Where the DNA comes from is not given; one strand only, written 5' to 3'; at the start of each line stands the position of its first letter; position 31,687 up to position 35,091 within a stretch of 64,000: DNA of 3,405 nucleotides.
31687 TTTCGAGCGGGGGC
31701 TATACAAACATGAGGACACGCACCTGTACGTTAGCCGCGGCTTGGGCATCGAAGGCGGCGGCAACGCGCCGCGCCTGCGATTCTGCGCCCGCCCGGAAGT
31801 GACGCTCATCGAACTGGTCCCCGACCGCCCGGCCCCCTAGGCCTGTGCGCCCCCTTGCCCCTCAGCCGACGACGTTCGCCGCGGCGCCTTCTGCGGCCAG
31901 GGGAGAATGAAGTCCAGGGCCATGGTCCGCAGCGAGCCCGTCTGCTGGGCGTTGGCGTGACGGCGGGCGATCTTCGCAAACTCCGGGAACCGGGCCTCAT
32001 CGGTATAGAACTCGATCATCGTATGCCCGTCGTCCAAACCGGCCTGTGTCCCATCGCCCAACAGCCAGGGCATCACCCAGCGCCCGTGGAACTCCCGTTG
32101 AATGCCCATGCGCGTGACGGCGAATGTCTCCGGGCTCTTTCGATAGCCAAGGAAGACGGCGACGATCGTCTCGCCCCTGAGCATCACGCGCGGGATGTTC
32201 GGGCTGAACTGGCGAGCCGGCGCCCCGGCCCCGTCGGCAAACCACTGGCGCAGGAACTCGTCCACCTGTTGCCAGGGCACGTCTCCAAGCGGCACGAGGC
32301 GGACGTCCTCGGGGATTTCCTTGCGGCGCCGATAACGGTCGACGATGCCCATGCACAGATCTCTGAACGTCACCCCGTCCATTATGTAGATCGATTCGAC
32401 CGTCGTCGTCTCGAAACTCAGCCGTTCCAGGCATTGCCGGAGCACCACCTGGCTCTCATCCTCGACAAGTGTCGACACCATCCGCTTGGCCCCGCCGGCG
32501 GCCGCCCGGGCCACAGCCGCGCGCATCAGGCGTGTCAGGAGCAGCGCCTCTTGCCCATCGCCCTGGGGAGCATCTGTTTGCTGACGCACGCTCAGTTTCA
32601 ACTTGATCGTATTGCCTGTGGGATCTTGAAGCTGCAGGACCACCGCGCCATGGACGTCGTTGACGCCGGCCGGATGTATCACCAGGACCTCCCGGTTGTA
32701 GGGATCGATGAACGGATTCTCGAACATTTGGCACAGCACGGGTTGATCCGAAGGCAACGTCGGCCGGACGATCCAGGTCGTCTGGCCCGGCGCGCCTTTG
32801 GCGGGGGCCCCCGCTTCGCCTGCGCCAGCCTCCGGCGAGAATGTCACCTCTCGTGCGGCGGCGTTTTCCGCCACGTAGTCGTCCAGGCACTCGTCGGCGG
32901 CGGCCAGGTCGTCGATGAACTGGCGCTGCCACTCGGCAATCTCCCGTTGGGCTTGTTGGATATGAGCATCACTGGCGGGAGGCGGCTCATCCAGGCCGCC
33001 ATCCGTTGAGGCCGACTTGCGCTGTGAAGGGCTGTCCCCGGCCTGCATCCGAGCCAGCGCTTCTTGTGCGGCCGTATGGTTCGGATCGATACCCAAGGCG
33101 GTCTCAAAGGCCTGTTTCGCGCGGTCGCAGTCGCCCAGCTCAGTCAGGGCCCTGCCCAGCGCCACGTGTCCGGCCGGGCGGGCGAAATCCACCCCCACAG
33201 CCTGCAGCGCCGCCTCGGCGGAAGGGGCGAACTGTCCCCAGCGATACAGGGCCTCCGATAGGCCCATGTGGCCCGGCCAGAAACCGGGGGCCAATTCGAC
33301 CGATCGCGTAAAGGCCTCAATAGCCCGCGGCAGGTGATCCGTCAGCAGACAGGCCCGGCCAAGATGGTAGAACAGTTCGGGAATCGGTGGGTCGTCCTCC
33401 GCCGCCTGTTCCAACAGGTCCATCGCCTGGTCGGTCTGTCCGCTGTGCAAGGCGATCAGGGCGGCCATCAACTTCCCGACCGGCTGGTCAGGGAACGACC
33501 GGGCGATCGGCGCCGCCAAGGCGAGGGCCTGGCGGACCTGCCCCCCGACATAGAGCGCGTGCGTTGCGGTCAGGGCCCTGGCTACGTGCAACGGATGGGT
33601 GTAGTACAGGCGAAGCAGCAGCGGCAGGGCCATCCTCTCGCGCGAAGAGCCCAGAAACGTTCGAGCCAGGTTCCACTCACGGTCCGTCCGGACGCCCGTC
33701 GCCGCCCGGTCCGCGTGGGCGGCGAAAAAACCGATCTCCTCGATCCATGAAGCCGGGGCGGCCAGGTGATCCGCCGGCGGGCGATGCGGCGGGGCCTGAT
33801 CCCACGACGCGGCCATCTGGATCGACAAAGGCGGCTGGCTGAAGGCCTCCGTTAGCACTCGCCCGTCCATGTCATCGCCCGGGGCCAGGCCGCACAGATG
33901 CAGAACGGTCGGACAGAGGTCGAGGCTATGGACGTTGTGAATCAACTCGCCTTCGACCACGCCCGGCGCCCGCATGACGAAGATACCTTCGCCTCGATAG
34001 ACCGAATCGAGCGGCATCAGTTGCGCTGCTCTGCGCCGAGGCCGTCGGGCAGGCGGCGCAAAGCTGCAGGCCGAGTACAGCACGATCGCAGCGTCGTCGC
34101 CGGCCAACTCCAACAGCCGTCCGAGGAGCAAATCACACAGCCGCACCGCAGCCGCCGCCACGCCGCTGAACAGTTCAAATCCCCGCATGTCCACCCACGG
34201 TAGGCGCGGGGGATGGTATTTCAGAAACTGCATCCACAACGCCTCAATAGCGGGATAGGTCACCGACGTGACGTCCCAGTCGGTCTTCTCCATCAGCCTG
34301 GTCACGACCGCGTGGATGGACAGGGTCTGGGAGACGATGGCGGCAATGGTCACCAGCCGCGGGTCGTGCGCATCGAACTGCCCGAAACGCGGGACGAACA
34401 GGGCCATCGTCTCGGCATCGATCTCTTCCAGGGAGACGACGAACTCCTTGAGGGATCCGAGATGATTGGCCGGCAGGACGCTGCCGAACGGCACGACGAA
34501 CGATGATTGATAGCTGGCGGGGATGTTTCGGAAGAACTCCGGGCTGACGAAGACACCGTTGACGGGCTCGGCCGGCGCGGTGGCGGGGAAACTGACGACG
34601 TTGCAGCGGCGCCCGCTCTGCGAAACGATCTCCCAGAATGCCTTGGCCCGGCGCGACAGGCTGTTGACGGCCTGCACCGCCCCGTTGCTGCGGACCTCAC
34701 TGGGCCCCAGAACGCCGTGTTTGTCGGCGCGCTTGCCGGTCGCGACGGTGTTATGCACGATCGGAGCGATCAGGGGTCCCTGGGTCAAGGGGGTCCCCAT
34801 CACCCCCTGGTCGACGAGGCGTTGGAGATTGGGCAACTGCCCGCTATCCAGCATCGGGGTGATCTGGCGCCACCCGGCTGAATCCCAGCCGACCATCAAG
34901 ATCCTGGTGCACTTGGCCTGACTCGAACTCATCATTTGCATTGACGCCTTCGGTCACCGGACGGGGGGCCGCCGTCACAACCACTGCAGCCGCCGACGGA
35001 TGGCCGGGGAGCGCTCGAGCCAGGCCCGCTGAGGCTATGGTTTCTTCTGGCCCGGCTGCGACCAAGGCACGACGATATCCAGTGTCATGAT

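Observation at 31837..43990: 12-kb same-strand cluster of tandemly duplicated large genes of unknown function (candidate novel system)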

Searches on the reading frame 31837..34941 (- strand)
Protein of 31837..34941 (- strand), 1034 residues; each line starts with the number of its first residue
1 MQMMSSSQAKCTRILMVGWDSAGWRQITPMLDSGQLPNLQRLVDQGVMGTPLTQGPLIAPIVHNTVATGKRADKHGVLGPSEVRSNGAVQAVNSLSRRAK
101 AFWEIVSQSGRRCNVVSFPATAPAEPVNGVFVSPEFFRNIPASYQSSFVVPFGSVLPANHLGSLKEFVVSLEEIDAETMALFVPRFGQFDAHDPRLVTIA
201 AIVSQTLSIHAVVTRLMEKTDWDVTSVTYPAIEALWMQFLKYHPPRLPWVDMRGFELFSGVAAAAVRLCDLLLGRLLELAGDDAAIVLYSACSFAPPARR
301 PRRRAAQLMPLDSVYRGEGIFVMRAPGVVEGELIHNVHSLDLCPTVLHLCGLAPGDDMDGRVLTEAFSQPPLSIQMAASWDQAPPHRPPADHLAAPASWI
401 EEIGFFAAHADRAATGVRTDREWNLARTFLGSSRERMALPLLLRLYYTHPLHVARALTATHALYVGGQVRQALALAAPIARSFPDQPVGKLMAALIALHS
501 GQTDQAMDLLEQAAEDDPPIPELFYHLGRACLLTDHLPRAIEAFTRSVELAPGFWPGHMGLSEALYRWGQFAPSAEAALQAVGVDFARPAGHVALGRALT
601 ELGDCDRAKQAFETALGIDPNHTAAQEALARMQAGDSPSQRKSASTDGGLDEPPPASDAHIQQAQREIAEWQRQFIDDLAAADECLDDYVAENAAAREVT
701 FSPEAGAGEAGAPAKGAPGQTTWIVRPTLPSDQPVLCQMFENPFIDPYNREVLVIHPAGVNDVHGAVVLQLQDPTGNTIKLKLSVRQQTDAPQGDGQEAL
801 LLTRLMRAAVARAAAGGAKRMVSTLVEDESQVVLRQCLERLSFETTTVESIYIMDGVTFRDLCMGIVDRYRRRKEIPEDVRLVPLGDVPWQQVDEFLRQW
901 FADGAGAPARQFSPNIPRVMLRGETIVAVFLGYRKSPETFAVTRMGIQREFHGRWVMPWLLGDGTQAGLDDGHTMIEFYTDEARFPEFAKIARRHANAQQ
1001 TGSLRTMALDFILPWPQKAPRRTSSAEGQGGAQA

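Call 8: search_protein_families(library=pfam, proteins=[window:31837-34941:-], max_evalue=1)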
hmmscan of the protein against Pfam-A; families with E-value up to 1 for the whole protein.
window:31837-34941:- (1034 aa): 21 families
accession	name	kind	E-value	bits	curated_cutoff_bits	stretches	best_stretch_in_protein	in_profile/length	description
PF07719.23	TPR_2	-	2.1e-12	46.6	27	2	521-553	1-33/34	Tetratricopeptide repeat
PF01663.27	Phosphodiest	-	3.8e-10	40.3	23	1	15-296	2-223/342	Type I phosphodiesterase / nucleotide pyrophosphatase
PF14559.12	TPR_19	-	5.1e-10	40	25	2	497-551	1-55/68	Tetratricopeptide repeat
PF13181.12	TPR_8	-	1.2e-09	38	25.7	1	593-622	5-34/34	Tetratricopeptide repeat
PF13432.12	TPR_16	-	3.6e-09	37.3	32.7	3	491-553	1-63/65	Tetratricopeptide repeat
PF13428.12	TPR_14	-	1.4e-08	35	23.5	2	590-632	2-44/44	Tetratricopeptide repeat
PF00515.34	TPR_1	-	1.1e-07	31.8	27.8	2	592-622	4-34/34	Tetratricopeptide repeat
PF23914.1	TPR_CcmH_CycH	-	3.5e-07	30.6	42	2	593-641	54-104/158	Cytochrome c-type biogenesis protein H TPR domain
PF13414.12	TPR_11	-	7.3e-05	22.8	26.8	1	500-530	7-37/42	TPR repeat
PF13174.12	TPR_6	-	0.00016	22.6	26.3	0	595-621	6-32/33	Tetratricopeptide repeat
PF13424.12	TPR_12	-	0.00016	22.2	30.1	1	505-551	28-75/77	Tetratricopeptide repeat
PF13176.12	TPR_7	-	0.00041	20.7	27.9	0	495-520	7-34/36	Tetratricopeptide repeat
PF16918.11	PknG_TPR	-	0.00061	19.1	27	1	480-635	87-242/340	Protein kinase G tetratricopeptide repeat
PF12895.13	ANAPC3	-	0.0016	19.1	27.2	1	468-544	4-79/82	Anaphase-promoting complex, cyclosome, subunit 3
PF15855.10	DUF4726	-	0.0032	18.1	27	1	644-732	14-93/101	Domain of unknown function (DUF4726)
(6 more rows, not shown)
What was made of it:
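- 31837..34941 (-): Gene C2 (g5), 1034 aa, an old paralogue of g4 with the same architecture. AlkP-like 33826-34908, TPR 33037-33654, GNAT 31888-32778. PF01663 at 40.3 bits (call 8).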

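Call 9: search_protein_families(library=ncbifam, proteins=[window:31837-34941:-], max_evalue=1)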
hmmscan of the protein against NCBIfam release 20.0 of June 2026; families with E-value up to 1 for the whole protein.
window:31837-34941:- (1034 aa): 18 families
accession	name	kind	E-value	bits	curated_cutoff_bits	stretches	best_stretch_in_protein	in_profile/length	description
TIGR02917.1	PEP_TPR_lipo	equivalog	5.9e-16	57.5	312.2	1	451-634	328-510/899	XrtA/PEP-CTERM system TPR-repeat protein PrsT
NF040959.1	MamA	equivalog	3.3e-14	52.8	200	1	497-632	47-182/204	magnetosome protein MamA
TIGR02521.1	type_IV_pilW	equivalog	9.9e-07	28.5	154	2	567-624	43-100/234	type IV pilus biogenesis/stability protein PilW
TIGR00540.1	TPR_hemY_coli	hypoth_equivalog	1.4e-06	27.4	142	1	479-575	284-379/385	heme biosynthesis-associated TPR protein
NF033758.1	gliding_GltE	equivalog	5.3e-06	25.7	225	1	520-624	221-325/411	adventurous gliding motility TPR repeat lipoprotein GltE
NF052415.1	T3SS_chap_SctY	equivalog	1.7e-05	25.3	70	1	467-549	20-105/106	type III secretion apparatus assembly chaperone SctY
NF033920.0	C39_PA2778_fam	equivalog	1.8e-05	24.3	150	1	454-552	157-255/255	PA2778 family cysteine peptidase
TIGR00990.1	3a0801s09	subfamily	3.3e-05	22.7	757.25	1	491-618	369-496/615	mitochondrial import receptor subunit TOM70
NF047507.1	TPR_BatC_Lepto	exception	0.00095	18.7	175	1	591-656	98-163/214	TPR repeat-containing protein BatC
TIGR02552.1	LcrH_SycD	equivalog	0.011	15.4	104.8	0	560-627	57-124/136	SycD/LcrH family type III secretion system chaperone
NF007302.0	PRK09782.1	equivalog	0.032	12.1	1223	1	469-642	528-701/990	phage receptor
NF047371.1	FlcA_CTERM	equivalog_domain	0.034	12.6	300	1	501-550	327-376/646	periplasmic flagellar collar protein FlcA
NF008757.0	PRK11788.1-5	equivalog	0.044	12.9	363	1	496-642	189-335/388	lipopolysaccharide assembly protein LapB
NF008391.2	PRK11189.1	equivalog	0.045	13.2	250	0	510-568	88-146/297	lipoprotein NlpI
NF011886.0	PRK15359.1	equivalog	0.093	12.5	146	1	507-620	13-123/144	type III secretion system chaperone protein SscB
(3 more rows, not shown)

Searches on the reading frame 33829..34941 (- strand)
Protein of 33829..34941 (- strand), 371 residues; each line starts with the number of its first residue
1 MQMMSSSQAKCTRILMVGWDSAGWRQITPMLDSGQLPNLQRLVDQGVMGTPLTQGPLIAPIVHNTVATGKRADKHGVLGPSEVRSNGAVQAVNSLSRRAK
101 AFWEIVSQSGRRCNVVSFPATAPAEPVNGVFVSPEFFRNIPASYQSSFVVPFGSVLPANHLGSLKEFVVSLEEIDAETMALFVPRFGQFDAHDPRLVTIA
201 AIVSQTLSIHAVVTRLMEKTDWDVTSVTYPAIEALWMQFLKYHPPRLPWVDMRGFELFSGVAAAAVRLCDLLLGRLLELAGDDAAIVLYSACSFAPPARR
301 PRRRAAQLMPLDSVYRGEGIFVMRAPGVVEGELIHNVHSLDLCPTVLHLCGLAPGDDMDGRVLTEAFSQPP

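Call 54: search_solved_structures(query=window:33829-34941:-, max_evalue=10, show_alignments=3)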
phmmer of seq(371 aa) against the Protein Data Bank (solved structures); distinct sequences matched with E-value up to 10: 5.
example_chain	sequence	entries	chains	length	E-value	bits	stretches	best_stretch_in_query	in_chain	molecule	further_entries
2gsn_A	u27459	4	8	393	0.031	16.3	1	29-80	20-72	phosphodiesterase-nucleotide pyrophosphatase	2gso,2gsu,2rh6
7n1s_A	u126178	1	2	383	0.054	15.5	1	29-80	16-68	Phosphodiesterase-nucleotide pyrophosphatase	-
28nt_H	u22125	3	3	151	0.41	12.6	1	139-204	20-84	Large ribosomal subunit protein bL9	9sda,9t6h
6uss_A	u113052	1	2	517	1.5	10.8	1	18-78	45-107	Sulfatase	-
7b0m_AAA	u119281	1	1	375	2.1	10.2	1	158-220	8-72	Sugar aminotransferase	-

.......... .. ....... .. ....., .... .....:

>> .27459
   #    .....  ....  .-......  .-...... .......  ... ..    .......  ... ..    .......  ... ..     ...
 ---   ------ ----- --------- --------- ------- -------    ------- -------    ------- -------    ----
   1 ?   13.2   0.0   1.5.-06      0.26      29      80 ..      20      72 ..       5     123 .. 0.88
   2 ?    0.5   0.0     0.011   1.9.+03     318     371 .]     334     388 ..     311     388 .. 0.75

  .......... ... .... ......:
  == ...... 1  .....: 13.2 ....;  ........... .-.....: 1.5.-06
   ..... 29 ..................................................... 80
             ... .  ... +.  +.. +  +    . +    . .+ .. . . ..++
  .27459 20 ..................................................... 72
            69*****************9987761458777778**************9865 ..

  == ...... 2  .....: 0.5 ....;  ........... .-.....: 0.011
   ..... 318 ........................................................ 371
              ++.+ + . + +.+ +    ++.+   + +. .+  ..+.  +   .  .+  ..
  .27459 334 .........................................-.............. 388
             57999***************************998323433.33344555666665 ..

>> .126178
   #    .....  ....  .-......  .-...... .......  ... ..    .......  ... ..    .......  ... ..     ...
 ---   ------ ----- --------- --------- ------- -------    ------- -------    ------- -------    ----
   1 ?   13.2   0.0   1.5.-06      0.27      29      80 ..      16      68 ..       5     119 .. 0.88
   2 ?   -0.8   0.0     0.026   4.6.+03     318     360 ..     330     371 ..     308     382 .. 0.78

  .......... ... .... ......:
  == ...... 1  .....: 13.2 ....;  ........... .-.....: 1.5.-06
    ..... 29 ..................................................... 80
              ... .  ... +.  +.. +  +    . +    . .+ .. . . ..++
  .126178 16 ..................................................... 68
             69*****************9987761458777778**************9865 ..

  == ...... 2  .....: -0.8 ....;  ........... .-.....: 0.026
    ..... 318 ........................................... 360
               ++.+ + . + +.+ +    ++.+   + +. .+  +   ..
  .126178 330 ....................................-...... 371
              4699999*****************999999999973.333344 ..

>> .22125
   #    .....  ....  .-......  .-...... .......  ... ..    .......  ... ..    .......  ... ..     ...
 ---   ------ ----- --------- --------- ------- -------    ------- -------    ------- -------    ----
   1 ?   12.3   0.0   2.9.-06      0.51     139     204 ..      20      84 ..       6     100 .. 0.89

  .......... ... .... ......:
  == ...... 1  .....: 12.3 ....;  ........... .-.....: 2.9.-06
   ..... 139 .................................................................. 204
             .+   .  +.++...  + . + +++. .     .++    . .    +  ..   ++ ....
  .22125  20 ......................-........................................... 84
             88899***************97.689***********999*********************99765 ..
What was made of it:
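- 31837..34941 (-): The nucleophile position is Ala (call 54).
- On AlkP superfamily, NPP/Phosphodiest (PF01663): The nucleophile position is Glu in g4 and Ala in g5 (call 54).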
